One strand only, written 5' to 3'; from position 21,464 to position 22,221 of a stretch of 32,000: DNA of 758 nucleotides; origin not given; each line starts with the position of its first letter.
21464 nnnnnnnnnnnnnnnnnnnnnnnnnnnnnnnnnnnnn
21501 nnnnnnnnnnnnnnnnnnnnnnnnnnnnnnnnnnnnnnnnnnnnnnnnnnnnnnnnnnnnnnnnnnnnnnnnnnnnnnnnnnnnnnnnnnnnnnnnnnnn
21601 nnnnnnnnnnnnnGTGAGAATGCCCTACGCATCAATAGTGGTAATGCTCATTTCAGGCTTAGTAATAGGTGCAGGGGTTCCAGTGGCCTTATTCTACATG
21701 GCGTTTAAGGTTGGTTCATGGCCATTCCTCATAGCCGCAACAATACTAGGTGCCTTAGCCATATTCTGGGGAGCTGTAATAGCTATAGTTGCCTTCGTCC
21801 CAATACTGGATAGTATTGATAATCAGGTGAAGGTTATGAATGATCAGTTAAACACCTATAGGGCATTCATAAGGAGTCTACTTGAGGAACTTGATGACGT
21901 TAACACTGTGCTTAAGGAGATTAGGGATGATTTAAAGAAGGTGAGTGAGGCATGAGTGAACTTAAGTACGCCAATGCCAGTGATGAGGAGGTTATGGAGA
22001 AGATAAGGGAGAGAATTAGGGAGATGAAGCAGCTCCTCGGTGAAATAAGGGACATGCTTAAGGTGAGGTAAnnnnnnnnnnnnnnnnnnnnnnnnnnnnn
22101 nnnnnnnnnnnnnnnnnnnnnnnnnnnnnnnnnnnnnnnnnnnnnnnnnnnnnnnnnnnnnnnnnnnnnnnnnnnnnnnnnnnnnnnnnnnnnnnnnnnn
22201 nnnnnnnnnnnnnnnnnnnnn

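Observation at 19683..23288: Eight co-directional, translationally coupled genes: ABC-2 exporter + ArsR + TM/coiled-coil + 39-aa peptide + beta-solenoid + HEPN-MNT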

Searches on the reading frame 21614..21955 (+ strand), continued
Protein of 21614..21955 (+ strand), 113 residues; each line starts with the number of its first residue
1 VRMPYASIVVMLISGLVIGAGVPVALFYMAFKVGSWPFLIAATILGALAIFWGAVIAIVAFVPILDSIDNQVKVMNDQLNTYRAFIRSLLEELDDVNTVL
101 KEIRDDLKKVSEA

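Call 73: find_related_loci(query=A6, collection=metagenome_contigs, flank=6000)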
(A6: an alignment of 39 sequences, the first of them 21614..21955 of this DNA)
Query A6 (113 aa) in metagenome_contigs; peptide patterns used: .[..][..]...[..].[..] (x = any residue, [..] = any of these).
600 stretches matched a pattern (row limit reached: there are more); 50 encode a relative of the query (tblastn E <= 1e-3); 50 distinct loci.
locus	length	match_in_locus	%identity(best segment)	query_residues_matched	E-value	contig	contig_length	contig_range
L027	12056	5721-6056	89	1-112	2e-65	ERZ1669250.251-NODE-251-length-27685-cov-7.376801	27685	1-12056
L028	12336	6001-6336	81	1-112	1e-61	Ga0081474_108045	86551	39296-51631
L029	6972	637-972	80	1-112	5e-61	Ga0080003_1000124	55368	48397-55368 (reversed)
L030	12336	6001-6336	80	1-112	4e-61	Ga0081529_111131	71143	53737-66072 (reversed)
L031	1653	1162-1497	80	1-112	4e-63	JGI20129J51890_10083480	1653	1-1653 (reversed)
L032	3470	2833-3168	79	1-112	1e-60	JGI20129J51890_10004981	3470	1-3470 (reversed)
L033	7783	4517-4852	79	1-112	2e-60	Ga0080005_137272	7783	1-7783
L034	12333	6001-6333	77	2-112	2e-58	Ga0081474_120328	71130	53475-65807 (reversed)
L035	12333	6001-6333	78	2-112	1e-51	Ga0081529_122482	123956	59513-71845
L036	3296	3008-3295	81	1-96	7e-52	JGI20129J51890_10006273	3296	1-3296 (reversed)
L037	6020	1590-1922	77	2-112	2e-50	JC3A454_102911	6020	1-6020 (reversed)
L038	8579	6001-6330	52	1-110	4e-36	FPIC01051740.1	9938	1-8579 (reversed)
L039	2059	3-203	81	46-112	5e-33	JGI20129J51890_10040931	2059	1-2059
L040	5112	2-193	78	49-112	9e-31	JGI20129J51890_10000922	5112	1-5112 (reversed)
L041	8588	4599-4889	39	16-112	3e-13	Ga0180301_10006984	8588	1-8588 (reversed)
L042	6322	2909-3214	37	7-108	8e-13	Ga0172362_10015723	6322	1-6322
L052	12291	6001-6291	36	16-112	2e-10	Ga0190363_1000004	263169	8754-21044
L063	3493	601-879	32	14-110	2e-8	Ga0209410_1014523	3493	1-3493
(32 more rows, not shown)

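Call 76: predict_structure(alignment_id=A6)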
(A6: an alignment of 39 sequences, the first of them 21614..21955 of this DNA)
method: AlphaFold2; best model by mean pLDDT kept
length: 113 residues; sequences in the alignment: 39
mean_pLDDT: 86.4   pTM: 0.49
mean pLDDT of the five models: 86.4, 85.7, 85.7, 83.9, 83.0
residues with pLDDT >= 90: 31; 70-90: 77; 50-70: 4; < 50: 1
segments of 3 or more residues with pLDDT < 50: none
pLDDT, mean of each block of 10 residues (from residue 1): 72 87 89 87 91 88 83 88 90 90 90 71
secondary structure, 60 per line:
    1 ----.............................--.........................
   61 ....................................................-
elements in order: H5-33 H36-112

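Call 78: search_protein_families(library=pfam, proteins=[L041:5031-5810:+, L052:6437-7216:+, L063:1017-1808:+, L019:5472-6287:+, L041:5871-7151:+, L042:4368-5630:+, L063:1815-3071:+, L052:7347-8063:+], max_evalue=0.01)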
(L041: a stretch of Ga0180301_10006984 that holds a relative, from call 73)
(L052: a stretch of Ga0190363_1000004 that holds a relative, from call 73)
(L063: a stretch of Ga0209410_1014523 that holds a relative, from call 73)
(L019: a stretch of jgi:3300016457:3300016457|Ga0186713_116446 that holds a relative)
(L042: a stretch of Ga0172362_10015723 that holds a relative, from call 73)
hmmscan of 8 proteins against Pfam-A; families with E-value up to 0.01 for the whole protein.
L041:5031-5810:+ (259 aa): 2 families
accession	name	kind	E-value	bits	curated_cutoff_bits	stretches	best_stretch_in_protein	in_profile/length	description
PF04519.19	Bactofilin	-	7.7e-14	52.2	27.9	3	22-91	23-94/98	Polymer-forming cytoskeletal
PF10988.14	DUF2807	-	0.0088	16.2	24.2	0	17-94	69-161/181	Putative auto-transporter adhesin, head GIN domain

L052:6437-7216:+ (259 aa): 1 family
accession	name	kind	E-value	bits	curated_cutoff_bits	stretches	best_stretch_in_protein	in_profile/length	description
PF04519.19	Bactofilin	-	8.9e-16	58.4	27.9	2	19-94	20-97/98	Polymer-forming cytoskeletal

L063:1017-1808:+ (263 aa): 2 families
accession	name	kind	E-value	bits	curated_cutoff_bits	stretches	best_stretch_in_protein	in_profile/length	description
PF04519.19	Bactofilin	-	1e-08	35.8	27.9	2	110-196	8-89/98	Polymer-forming cytoskeletal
PF10988.14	DUF2807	-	0.0028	17.9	24.2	0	31-130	62-139/181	Putative auto-transporter adhesin, head GIN domain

L019:5472-6287:+ (271 aa): 1 family
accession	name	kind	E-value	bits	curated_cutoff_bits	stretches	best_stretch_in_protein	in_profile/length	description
PF04519.19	Bactofilin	-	8.7e-17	61.6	27.9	2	23-94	26-97/98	Polymer-forming cytoskeletal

L041:5871-7151:+ (426 aa): 5 families
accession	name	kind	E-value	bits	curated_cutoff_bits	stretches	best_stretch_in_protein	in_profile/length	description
PF07690.21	MFS_1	-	2.2e-56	191.7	33.4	2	49-220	14-184/347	Major Facilitator Superfamily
PF12832.13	MFS_1_like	-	2.9e-14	53.4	25.2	1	53-400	21-371/373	MFS_1 like family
PF00083.30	Sugar_tr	-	2.4e-08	33.8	22.3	1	58-132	43-115/452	Sugar (and other) transporter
PF05977.19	MFS_3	-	4e-05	22.7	27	1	63-262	42-238/524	Transmembrane secretion effector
PF05631.20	MFS_5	-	0.0003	20.2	25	0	59-167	62-168/356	Sugar-tranasporters, 12 TM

L042:4368-5630:+ (420 aa): 2 families
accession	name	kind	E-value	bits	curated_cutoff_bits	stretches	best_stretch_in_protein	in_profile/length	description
PF07690.21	MFS_1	-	1.9e-38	132.7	33.4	2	28-369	2-347/347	Major Facilitator Superfamily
PF12832.13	MFS_1_like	-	1.4e-05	24.8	25.2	1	26-166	216-354/373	MFS_1 like family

L063:1815-3071:+ (418 aa): 5 families
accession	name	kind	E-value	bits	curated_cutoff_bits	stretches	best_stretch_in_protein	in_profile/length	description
PF07690.21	MFS_1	-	3.3e-46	158.3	33.4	2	34-269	7-235/347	Major Facilitator Superfamily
PF12832.13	MFS_1_like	-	2.5e-12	47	25.2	1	45-389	21-368/373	MFS_1 like family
PF05977.19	MFS_3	-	1.8e-06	27.2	27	1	53-255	40-239/524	Transmembrane secretion effector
PF05631.20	MFS_5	-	0.00014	21.4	25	1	257-350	57-149/356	Sugar-tranasporters, 12 TM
PF00083.30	Sugar_tr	-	0.0038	16.6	22.3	0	271-412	46-193/452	Sugar (and other) transporter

L052:7347-8063:+ (238 aa): 3 families
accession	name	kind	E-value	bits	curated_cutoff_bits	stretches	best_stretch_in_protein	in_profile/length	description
PF13419.12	HAD_2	-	4.7e-18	66.4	23.8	1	90-211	58-178/178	Haloacid dehalogenase-like hydrolase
PF00702.32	Hydrolase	-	2.8e-17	64.2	26.4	1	5-205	1-191/191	haloacid dehalogenase-like hydrolase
PF13242.12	Hydrolase_like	-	2.2e-12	47.1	22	1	165-217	2-54/75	HAD-hyrolase-like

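Call 83: search_protein_families(library=padloc, proteins=[window:21614-21955:+], max_evalue=0.001)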
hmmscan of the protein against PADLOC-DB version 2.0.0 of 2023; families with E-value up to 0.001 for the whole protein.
window:21614-21955:+ (113 aa): 0 families

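Call 84: fold_search(model_id=the predicted structure, library=pdb)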
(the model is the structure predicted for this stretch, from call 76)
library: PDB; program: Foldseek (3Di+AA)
matches with E <= 10: 65; with E <= 0.001: 0
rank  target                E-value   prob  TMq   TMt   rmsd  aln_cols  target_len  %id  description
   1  6h2f_E                2.3e+00  0.35  0.40  0.17   4.2        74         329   18  Structure of the pre-pore AhlB of the tripartite alpha-pore forming toxin, AHL, from Aeromonas hydrophila. (released 2019-07-10)
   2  7ppt_B                2.6e+00  0.20  0.33  0.28   3.7        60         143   12  Structure of diFe-Sulerythrin at 0.26 MGy total absorbed dose (released 2022-06-08)
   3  9a72_A                3.2e+00  0.23  0.35  0.18   5.3        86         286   12  Integrative model of YFMS-CHEW by crosslinking MS and deep learning (released 2024-09-18)
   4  7o91_C                3.4e+00  0.18  0.33  0.28   3.7        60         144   12  diMn-sulerythrin (released 2021-12-01)
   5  9ftl_a                3.4e+00  0.14  0.32  0.23   9.6       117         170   14  Asgard ESCRT-IIIB filament structure (released 2025-04-16)
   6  7emf_V                3.4e+00  0.13  0.33  0.30   8.5       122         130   14  Human Mediator (deletion of MED1-IDR) in a Tail-extended conformation (released 2021-05-05)
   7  8b6h_EG               3.6e+00  0.12  0.29  0.32   6.4        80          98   16  Cryo-EM structure of cytochrome c oxidase dimer (complex IV) from respiratory supercomplex of Tetrahymena thermophila (released 2023-03-29)
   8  6grj_B                3.8e+00  0.14  0.32  0.14   6.3        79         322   18  Structure of the AhlB pore of the tripartite alpha-pore forming toxin, AHL, from Aeromonas hydrophila. (released 2019-07-03)
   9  7qhm_J                4.0e+00  0.12  0.30  0.33   5.2        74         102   18  Cytochrome bcc-aa3 supercomplex (respiratory supercomplex III2/IV2) from Corynebacterium glutamicum (stigmatellin and  (released 2022-05-18)
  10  3zd0_MODEL_1_A        4.3e+00  0.35  0.38  0.49   2.9        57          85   19  The Solution Structure of Monomeric Hepatitis C Virus p7 Yields Potent Inhibitors of Virion Release (released 2013-09-04)
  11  7o93_A                4.3e+00  0.15  0.33  0.28   3.7        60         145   12  diMn-sulerythrin (released 2021-12-01)
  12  7p3r_A                4.3e+00  0.13  0.33  0.15   5.0        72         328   19  Helical structure of the toxin MakA from Vibrio cholera (released 2022-02-23)
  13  6h2f_F                4.3e+00  0.12  0.31  0.13   6.4        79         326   19  Structure of the pre-pore AhlB of the tripartite alpha-pore forming toxin, AHL, from Aeromonas hydrophila. (released 2019-07-10)
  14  6xss_A                4.6e+00  0.33  0.44  0.20  17.4        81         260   18  CryoEM structure of designed helical fusion protein C4_nat_HFuse-7900 (released 2020-12-23)
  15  7o8d_B                4.6e+00  0.14  0.33  0.27   3.7        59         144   12  diFe-sulerythrin oxidised by H2O2 (released 2021-12-01)
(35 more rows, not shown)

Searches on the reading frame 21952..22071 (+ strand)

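Call 5: search_protein_families(library=pfam, proteins=[window:21952-22071:+], max_evalue=1)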
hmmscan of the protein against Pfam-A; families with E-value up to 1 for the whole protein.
window:21952-22071:+ (39 aa): 0 families

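Call 6: search_protein_families(library=ncbifam, proteins=[window:21952-22071:+], max_evalue=1)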
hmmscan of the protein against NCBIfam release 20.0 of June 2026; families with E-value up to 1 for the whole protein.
window:21952-22071:+ (39 aa): 3 families
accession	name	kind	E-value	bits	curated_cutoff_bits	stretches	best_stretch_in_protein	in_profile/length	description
NF042964.1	phospholipD_antiphage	equivalog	0.00043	18.7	1100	1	1-37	798-834/895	phospholipase D-like domain-containing anti-phage protein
NF010560.0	PRK13955.1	equivalog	0.087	12.8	180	1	10-38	97-124/132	large conductance mechanosensitive channel protein MscL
NF001843.0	PRK00567.1-4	equivalog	0.13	12.4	142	1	11-38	105-132/135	large-conductance mechanosensitive channel protein MscL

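Call 83: search_protein_families(library=padloc, proteins=[window:21952-22071:+], max_evalue=0.001)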
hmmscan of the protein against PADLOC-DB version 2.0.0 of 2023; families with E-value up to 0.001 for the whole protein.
window:21952-22071:+ (39 aa): 0 families
